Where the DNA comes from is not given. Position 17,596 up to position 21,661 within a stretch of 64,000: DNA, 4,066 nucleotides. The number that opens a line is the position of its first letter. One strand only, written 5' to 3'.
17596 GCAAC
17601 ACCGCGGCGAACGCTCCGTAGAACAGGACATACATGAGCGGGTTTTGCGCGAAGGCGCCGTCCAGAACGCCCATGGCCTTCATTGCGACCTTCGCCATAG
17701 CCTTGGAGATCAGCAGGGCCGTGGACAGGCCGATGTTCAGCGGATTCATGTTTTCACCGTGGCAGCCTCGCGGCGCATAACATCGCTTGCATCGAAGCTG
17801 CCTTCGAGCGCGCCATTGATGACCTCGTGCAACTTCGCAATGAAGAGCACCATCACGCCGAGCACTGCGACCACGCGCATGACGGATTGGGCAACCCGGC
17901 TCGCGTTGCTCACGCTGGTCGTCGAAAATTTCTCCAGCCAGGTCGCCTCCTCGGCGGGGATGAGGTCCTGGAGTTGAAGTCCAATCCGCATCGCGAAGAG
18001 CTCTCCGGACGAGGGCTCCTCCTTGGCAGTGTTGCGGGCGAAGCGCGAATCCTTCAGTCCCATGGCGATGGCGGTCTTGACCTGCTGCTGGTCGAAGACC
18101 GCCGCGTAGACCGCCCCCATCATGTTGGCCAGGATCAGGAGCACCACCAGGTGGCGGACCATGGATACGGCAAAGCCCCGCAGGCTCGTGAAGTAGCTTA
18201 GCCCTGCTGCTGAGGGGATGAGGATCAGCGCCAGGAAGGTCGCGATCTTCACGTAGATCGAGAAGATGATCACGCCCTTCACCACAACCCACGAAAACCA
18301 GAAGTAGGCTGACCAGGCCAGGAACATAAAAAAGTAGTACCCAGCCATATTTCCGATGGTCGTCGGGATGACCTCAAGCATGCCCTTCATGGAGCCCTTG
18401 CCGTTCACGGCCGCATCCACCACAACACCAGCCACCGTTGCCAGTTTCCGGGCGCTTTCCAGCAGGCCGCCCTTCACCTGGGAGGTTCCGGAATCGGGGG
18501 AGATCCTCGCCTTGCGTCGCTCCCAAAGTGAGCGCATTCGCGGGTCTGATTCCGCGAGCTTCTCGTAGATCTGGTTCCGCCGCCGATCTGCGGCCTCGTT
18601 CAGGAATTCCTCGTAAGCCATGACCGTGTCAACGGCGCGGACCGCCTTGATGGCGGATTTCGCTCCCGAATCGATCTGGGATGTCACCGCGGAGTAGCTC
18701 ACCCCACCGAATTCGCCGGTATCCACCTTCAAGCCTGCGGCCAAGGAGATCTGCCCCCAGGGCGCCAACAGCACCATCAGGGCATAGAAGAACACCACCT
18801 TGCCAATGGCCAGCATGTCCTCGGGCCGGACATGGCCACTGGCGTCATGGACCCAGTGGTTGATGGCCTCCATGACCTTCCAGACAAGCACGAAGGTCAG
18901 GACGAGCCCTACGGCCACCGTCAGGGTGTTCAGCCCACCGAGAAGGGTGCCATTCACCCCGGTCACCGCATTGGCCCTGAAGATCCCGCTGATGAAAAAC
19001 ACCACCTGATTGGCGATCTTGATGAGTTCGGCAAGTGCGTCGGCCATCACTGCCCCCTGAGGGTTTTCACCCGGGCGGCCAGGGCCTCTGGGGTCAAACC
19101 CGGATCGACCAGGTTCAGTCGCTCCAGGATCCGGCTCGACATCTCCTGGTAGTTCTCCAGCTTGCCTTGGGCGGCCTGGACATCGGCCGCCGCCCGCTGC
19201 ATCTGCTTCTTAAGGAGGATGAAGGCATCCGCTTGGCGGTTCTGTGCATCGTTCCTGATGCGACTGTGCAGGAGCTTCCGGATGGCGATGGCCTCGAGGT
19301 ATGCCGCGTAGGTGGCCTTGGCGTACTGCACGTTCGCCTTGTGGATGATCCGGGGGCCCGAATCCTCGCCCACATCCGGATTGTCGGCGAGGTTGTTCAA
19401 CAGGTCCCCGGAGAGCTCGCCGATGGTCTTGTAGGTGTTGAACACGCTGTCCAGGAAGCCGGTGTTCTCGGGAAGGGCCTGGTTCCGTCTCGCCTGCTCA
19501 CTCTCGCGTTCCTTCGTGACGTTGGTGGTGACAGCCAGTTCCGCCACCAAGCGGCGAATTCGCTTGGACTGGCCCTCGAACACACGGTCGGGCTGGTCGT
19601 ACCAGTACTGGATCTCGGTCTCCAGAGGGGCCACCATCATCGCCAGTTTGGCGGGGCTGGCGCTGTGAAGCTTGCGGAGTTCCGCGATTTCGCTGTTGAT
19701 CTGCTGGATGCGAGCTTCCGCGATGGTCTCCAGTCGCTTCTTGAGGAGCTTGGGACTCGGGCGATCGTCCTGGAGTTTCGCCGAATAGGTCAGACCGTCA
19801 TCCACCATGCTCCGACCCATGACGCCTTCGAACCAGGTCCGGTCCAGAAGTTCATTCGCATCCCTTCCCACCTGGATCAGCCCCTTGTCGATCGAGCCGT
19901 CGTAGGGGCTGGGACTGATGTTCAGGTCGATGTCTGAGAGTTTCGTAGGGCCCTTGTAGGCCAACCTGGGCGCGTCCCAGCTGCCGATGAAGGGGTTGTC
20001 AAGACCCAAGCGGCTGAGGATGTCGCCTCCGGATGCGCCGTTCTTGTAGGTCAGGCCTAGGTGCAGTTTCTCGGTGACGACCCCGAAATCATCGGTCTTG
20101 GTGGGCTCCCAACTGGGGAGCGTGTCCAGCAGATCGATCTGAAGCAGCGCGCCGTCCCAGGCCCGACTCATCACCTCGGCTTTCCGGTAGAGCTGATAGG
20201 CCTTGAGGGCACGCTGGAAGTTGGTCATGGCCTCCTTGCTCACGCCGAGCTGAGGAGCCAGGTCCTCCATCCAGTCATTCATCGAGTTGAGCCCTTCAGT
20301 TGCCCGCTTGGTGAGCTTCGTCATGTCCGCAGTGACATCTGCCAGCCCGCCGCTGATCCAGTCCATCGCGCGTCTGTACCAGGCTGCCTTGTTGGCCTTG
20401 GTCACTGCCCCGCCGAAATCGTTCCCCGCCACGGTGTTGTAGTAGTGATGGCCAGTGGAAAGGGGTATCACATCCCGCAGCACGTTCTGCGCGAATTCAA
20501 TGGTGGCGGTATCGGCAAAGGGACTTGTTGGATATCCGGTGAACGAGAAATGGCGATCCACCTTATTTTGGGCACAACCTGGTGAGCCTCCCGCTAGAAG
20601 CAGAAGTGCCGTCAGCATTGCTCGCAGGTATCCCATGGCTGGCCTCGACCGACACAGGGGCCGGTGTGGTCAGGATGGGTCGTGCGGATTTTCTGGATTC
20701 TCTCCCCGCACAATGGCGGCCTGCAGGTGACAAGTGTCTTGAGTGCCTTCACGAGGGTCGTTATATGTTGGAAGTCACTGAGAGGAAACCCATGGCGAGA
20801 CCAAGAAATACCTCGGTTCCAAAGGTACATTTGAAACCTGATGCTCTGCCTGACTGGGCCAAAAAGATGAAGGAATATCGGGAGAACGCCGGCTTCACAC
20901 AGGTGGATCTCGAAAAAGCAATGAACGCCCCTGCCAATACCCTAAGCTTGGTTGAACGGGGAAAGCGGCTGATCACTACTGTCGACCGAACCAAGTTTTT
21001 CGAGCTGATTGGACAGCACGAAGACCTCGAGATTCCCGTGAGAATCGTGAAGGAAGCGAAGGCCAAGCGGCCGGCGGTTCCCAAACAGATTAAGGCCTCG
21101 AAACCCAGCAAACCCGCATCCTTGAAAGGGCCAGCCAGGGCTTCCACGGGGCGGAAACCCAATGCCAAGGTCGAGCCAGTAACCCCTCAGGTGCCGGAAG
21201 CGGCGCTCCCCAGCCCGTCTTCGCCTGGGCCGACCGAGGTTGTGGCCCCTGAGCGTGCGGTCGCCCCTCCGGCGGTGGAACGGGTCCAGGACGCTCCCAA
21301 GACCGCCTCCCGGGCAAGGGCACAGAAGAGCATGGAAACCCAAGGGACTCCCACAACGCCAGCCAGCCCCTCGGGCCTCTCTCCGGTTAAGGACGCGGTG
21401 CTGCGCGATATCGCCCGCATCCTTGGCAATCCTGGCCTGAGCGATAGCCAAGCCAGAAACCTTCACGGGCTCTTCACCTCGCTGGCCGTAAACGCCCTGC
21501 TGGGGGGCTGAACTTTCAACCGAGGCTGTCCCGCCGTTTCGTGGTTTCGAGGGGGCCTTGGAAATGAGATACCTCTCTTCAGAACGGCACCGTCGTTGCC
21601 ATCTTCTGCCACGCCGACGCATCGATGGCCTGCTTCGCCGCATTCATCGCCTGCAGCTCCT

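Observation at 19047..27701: Five ~480-540-aa secreted proteins fill the VirB5 slot between virB4 and virB6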

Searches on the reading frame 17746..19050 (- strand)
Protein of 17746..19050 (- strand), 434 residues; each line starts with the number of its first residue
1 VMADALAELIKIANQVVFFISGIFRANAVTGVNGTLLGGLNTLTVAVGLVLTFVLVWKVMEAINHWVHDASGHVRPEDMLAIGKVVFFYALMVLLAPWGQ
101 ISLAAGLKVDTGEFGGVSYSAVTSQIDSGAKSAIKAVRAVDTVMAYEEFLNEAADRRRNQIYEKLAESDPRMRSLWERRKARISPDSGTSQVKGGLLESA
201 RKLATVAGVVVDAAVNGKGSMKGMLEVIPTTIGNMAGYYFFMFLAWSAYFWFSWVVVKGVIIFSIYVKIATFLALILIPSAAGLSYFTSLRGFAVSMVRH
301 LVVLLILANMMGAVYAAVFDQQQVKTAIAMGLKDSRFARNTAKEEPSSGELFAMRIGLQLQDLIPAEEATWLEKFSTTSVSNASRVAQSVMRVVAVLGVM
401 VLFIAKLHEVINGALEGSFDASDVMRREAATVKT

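Call 3: search_protein_families(library=pfam, proteins=[window:17746-19050:-], max_evalue=0.1)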
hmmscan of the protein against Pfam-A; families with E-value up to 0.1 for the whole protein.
window:17746-19050:- (434 aa): 0 families

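Call 4: search_protein_families(library=ncbifam, proteins=[window:17746-19050:-], max_evalue=0.1)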
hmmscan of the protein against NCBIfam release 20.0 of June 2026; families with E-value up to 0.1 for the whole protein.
window:17746-19050:- (434 aa): 0 families

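Call 62: search_protein_families(library=pfam, alignment_id=A5, max_evalue=10)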
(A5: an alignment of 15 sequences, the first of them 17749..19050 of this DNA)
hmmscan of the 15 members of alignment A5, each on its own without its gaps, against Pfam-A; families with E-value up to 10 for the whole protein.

A. member 1, window:17749-19050:- (434 aa): 0 families

B. families by the number of members that match (of 15 scanned): 11 families
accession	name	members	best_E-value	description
PF04610.19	TrbL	1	5.3e-05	TrbL/VirB6 plasmid conjugal transfer protein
PF09537.16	DUF2383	1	0.005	Domain of unknown function (DUF2383)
PF10348.14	DUF2427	1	0.009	Domain of unknown function (DUF2427)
PF04823.17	Herpes_UL49_2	1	0.017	Herpesvirus UL49 tegument protein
PF13858.11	DUF4199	1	0.018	Protein of unknown function (DUF4199)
PF06804.17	Lipoprotein_18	1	0.11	NlpB/DapX lipoprotein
PF02436.23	PYC_OADA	1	0.15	Conserved carboxylase domain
PF04756.19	OST3_OST6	1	0.21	OST3 / OST6 family, transporter family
PF19993.5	DO-GTPase2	1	0.28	Double-GTPase 2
PF22990.1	ABHD16_N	1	0.4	Phosphatidylserine Lipase ABHD16 N-terminal domain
PF14093.11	DUF4271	1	3.9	Domain of unknown function (DUF4271)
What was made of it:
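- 17746..19050 (-): F: first of three paralogous polytopic VirB6/TrbL-like membrane proteins (434 aa). One of 15 family members hits Pfam TrbL at 5e-5 (call 62).
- On Type IV secretion system (the locus as a whole): TrbL hit in the F/G/H family (call 62).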

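Call 79: search_protein_families(library=phrogs, proteins=[window:17746-19050:-], max_evalue=0.01)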
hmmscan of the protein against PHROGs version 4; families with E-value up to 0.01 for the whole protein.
window:17746-19050:- (434 aa): 0 families

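Call 81: search_solved_structures(query=A5, max_evalue=10)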
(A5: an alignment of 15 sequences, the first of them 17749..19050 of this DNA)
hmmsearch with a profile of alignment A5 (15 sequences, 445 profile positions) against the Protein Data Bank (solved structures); distinct sequences matched with E-value up to 10: 4.
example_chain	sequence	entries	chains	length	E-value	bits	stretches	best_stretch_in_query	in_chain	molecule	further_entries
6ql4_A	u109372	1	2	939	0.71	12.2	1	65-149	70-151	Putative mitochondrial dynamin protein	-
8zo9_l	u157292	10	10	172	0.95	11.8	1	306-352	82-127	PSI subunit V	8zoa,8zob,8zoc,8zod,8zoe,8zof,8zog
1eq1_A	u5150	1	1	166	3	10.1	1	136-206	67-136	APOLIPOPHORIN-III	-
6gv8_A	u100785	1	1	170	7.8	8.8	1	129-239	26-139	Hyperosmolarity resistance protein Emb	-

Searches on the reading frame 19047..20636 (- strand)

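Call 3: search_protein_families(library=pfam, proteins=[window:19047-20636:-], max_evalue=0.1)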
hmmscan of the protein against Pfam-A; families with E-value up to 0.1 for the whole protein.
window:19047-20636:- (529 aa): 1 family
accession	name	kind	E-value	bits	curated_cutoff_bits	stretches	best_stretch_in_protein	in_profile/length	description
PF06103.16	DUF948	-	0.092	13.4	37.2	0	88-131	25-68/89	Bacterial protein of unknown function (DUF948)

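Call 4: search_protein_families(library=ncbifam, proteins=[window:19047-20636:-], max_evalue=0.1)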
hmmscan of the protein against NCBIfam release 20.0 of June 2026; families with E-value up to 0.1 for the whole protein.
window:19047-20636:- (529 aa): 1 family
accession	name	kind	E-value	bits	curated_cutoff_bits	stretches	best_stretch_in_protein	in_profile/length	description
NF003288.0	PRK04286.1-2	equivalog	0.072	12.2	409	0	323-391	81-149/303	hypothetical protein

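Call 79: search_protein_families(library=phrogs, proteins=[window:19047-20636:-], max_evalue=0.01)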
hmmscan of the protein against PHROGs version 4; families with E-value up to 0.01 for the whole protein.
window:19047-20636:- (529 aa): 0 families

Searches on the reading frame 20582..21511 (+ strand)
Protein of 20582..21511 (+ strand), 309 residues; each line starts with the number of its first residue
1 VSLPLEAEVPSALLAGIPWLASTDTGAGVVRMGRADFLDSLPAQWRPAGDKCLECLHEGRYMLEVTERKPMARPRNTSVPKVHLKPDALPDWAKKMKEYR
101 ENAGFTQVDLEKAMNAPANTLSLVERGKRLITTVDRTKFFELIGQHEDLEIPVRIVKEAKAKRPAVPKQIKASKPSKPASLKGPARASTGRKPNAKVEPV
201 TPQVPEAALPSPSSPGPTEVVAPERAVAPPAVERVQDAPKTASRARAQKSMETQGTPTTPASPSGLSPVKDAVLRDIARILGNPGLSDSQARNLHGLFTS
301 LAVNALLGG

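Call 8: search_protein_families(library=pfam, proteins=[window:20582-21511:+], max_evalue=0.05)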
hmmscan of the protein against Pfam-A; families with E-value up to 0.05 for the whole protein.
window:20582-21511:+ (309 aa): 2 families
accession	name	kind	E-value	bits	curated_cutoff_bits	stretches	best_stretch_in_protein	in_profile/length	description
PF13560.12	HTH_31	-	5.3e-05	23.9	27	1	96-134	6-45/64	Helix-turn-helix domain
PF01381.28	HTH_3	-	0.00034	21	23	1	96-132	1-37/55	Helix-turn-helix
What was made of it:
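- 20792..21511 (+): Opposite-strand HTH (XRE-type) gene inserted between D and E. It is not part of the paralog set and is seen only in this window. HTH_31 scores 5e-5 and HTH_3 3e-4 (call 8).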
